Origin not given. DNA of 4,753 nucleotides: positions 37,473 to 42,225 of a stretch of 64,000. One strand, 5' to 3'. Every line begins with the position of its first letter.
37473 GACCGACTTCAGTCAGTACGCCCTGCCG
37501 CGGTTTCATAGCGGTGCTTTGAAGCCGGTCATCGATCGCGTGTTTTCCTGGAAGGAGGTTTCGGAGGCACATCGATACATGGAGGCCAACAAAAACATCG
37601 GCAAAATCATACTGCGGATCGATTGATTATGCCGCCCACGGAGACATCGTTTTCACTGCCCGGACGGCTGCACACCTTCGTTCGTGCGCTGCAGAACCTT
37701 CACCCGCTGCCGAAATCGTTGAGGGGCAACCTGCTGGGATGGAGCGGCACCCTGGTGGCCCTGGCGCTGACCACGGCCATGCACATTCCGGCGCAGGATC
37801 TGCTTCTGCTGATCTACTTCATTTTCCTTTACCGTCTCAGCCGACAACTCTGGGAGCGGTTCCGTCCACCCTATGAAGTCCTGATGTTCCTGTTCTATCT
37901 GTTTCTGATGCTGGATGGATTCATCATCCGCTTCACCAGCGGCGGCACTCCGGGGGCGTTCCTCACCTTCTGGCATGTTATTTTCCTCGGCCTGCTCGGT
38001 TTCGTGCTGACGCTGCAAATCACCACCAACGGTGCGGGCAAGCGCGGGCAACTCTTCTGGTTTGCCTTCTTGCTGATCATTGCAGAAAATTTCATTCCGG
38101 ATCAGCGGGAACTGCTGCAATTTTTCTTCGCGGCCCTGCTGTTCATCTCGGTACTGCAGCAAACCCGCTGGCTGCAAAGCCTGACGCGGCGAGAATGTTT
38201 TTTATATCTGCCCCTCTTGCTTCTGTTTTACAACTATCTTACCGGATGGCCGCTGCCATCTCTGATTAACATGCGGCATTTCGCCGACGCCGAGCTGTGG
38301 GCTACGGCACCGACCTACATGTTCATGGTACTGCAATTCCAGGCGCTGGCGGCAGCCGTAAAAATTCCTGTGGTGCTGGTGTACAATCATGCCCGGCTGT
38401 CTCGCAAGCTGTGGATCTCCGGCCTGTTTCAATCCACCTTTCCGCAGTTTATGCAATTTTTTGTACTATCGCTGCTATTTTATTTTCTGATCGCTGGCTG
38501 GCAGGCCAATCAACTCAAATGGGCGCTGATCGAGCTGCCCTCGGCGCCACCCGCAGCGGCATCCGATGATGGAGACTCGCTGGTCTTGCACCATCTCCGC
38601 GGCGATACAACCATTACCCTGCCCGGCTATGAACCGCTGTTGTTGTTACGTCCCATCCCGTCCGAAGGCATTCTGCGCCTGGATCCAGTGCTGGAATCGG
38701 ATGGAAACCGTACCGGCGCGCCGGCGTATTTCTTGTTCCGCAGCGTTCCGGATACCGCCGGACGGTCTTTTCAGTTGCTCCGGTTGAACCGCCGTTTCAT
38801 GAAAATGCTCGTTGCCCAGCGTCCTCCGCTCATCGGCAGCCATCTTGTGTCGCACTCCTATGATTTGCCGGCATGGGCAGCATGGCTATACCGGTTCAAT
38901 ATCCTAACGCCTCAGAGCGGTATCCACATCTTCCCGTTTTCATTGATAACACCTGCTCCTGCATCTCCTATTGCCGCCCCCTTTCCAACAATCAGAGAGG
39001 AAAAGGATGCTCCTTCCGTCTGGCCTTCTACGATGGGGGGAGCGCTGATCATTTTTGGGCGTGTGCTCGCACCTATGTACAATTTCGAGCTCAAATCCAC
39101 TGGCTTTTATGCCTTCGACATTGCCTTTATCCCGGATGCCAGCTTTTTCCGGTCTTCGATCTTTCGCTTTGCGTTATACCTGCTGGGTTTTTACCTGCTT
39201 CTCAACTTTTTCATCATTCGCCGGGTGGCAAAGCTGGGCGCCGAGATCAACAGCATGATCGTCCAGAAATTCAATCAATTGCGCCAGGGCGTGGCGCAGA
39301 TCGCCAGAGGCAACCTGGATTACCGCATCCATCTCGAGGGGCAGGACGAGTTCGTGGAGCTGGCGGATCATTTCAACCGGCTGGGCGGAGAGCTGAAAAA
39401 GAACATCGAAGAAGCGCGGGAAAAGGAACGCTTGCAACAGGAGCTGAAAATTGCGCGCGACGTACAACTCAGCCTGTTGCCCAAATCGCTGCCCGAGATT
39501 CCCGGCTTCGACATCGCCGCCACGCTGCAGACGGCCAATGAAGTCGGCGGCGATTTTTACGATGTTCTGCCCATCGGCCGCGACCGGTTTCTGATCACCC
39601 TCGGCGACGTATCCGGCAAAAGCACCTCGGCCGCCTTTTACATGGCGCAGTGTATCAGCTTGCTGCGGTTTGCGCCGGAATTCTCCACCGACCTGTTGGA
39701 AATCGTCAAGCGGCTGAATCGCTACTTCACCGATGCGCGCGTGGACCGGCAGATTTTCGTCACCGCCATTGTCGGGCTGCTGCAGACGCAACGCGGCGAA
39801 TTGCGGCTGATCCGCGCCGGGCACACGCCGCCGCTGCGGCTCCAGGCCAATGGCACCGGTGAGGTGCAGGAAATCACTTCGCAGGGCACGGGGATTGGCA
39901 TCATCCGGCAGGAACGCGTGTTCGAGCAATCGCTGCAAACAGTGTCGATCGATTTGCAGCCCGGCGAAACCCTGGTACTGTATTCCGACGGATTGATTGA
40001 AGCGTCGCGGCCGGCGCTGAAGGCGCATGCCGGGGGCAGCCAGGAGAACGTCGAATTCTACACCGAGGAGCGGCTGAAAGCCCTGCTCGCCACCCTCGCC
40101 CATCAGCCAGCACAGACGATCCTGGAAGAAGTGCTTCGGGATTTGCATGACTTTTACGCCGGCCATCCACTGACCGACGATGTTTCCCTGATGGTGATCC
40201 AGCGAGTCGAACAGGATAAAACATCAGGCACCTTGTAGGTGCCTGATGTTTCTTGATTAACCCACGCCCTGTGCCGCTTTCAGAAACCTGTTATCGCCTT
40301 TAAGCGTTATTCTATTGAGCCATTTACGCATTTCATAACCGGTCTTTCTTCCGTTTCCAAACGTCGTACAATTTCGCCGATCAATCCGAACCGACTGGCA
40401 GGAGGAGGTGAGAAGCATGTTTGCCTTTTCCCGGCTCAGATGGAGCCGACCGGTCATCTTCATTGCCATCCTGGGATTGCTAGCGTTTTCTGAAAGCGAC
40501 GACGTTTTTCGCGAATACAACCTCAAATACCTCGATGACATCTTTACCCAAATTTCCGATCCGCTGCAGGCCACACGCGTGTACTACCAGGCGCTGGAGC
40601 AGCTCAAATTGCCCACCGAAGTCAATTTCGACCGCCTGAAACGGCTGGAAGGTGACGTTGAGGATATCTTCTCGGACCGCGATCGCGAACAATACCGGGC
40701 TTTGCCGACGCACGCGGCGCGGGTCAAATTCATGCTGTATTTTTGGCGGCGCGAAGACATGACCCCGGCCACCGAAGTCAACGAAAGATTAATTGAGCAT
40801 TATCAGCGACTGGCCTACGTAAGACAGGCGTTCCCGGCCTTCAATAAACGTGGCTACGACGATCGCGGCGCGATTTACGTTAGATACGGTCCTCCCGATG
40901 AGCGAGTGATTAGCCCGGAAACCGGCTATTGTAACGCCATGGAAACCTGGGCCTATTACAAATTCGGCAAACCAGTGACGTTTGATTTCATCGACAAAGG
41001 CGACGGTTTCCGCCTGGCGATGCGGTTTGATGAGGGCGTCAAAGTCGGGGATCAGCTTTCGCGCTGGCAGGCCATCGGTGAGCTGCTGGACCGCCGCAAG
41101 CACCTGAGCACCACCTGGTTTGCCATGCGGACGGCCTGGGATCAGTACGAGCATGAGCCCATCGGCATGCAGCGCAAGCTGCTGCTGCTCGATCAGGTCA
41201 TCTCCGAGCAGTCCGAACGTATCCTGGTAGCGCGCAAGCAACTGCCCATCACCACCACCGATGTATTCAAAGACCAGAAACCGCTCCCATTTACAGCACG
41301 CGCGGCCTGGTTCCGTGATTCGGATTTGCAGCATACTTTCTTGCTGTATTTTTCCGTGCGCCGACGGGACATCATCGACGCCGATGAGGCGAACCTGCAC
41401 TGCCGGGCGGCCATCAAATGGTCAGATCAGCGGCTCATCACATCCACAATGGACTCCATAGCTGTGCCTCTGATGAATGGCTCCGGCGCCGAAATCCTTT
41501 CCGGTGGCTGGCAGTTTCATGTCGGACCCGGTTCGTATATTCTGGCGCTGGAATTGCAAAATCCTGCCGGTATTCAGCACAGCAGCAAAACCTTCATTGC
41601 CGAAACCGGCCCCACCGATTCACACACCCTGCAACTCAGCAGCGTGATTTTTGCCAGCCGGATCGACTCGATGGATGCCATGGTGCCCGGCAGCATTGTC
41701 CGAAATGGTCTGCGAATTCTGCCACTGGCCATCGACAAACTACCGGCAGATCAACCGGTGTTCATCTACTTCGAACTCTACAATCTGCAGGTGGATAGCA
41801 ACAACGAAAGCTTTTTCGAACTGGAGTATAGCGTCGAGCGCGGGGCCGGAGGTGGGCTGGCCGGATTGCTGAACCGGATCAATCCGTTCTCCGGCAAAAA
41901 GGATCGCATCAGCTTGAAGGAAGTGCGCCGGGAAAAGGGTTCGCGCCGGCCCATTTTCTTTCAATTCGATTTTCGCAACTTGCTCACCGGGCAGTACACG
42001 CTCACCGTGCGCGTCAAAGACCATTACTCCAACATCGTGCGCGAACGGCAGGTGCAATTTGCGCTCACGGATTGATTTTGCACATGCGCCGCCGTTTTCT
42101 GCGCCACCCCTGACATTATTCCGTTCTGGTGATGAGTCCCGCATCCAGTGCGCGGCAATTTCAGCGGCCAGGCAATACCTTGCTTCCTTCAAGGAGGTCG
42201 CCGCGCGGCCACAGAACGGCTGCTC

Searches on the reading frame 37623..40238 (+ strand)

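Call 16: search_protein_families(library=pfam, proteins=[window:37623-40238:+], max_evalue=0.001)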
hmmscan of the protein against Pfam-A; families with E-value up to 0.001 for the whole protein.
window:37623-40238:+ (871 aa): 2 families
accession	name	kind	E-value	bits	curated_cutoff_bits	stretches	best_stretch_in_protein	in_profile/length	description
PF07228.17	SpoIIE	-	4.9e-40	138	25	1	654-861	3-191/192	Stage II sporulation protein E (SpoIIE)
PF00672.30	HAMP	-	4.6e-09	36.9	25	1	545-592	5-52/53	HAMP domain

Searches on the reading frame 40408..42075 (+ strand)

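Call 16: search_protein_families(library=pfam, proteins=[window:40408-42075:+], max_evalue=0.001)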
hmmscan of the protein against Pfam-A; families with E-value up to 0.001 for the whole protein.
window:40408-42075:+ (555 aa): 2 families
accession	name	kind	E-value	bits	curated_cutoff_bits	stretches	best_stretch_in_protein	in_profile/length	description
PF20094.4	GWxTD_dom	-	7.6e-05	23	26.9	1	94-197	44-142/172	GWxTD domain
PF07495.19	Y_Y_Y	-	0.00056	20.2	26.6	0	514-542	28-52/65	Y_Y_Y domain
